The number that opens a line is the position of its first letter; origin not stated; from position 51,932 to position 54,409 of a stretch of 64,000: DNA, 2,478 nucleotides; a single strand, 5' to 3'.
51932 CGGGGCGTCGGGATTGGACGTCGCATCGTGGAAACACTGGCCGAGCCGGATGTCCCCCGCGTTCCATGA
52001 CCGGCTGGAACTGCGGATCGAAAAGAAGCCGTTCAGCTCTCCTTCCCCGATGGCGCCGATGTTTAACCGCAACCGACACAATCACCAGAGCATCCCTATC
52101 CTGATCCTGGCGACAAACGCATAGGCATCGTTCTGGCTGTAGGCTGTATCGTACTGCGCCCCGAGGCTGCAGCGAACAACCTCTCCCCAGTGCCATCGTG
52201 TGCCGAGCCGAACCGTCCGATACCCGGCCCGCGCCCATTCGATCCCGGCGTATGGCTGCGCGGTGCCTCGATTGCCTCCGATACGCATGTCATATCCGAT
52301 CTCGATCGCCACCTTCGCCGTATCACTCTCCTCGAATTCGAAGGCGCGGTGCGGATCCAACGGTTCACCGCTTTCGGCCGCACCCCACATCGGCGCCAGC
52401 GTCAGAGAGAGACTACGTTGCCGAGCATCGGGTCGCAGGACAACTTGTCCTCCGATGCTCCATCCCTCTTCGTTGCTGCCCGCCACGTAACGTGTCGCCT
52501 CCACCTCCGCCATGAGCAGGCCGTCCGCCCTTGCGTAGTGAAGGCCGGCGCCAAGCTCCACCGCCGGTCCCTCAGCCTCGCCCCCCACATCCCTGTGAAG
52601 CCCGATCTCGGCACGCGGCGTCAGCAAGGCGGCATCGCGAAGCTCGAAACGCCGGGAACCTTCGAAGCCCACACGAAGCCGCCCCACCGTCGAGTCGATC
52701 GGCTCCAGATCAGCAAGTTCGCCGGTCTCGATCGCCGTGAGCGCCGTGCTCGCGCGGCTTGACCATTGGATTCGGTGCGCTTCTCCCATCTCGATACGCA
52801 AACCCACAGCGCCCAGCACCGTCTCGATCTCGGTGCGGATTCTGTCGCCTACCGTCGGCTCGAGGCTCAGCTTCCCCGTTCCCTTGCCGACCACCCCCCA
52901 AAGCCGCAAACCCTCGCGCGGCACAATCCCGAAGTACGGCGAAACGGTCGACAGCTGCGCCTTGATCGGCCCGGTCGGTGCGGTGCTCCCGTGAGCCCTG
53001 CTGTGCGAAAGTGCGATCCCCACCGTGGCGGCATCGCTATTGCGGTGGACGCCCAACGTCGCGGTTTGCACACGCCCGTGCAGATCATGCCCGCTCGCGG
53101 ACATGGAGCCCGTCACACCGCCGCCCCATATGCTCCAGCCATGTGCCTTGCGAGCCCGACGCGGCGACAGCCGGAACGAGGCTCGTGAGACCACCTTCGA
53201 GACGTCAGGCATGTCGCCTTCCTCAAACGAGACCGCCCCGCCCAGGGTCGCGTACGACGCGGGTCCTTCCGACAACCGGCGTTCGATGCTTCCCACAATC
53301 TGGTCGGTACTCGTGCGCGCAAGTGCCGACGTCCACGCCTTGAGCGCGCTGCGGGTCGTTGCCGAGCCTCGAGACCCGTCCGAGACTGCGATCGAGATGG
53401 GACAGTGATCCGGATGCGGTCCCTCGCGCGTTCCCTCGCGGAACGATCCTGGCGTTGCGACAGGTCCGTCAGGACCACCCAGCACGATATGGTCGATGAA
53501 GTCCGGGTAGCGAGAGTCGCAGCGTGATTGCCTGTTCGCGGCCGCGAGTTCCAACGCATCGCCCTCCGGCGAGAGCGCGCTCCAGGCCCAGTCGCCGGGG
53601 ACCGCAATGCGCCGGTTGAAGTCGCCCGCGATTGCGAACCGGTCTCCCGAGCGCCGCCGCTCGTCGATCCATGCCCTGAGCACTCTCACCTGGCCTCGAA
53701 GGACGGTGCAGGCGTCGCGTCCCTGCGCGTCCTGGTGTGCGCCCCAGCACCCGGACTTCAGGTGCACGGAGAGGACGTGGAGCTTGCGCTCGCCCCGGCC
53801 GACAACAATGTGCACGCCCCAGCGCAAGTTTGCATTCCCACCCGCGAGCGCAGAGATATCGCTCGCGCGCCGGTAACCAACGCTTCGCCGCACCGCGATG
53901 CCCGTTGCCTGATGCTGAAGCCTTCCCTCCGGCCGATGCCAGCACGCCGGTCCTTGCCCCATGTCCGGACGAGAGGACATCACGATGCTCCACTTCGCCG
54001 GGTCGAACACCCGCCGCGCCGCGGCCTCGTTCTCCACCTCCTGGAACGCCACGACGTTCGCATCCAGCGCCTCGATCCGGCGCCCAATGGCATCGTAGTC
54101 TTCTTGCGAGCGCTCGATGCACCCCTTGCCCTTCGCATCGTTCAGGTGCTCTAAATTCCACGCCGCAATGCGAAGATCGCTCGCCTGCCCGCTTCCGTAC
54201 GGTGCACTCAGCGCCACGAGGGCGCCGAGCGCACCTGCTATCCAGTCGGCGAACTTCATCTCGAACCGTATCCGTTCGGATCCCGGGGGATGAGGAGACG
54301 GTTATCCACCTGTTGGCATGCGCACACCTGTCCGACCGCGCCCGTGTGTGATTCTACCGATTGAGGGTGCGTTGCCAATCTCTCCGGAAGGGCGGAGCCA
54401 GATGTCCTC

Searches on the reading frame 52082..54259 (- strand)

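Call 3: search_protein_families(library=pfam, proteins=[window:52082-54259:-], max_evalue=0.1)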
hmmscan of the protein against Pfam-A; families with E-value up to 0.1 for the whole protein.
window:52082-54259:- (725 aa): 1 family
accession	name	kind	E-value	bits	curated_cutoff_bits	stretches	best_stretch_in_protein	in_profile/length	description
PF03372.29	Exo_endo_phos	-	2.8e-06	27.7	24.5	1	34-274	3-215/225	Endonuclease/Exonuclease/phosphatase family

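Call 4: search_protein_families(library=ncbifam, proteins=[window:52082-54259:-], max_evalue=0.1)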
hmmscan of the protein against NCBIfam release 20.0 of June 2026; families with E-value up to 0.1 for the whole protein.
window:52082-54259:- (725 aa): 1 family
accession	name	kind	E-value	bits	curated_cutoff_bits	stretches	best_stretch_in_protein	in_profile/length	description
NF033681.1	ExeM_NucH_DNase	subfamily_domain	0.003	16.5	300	0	156-215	380-445/546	ExeM/NucH family extracellular endonuclease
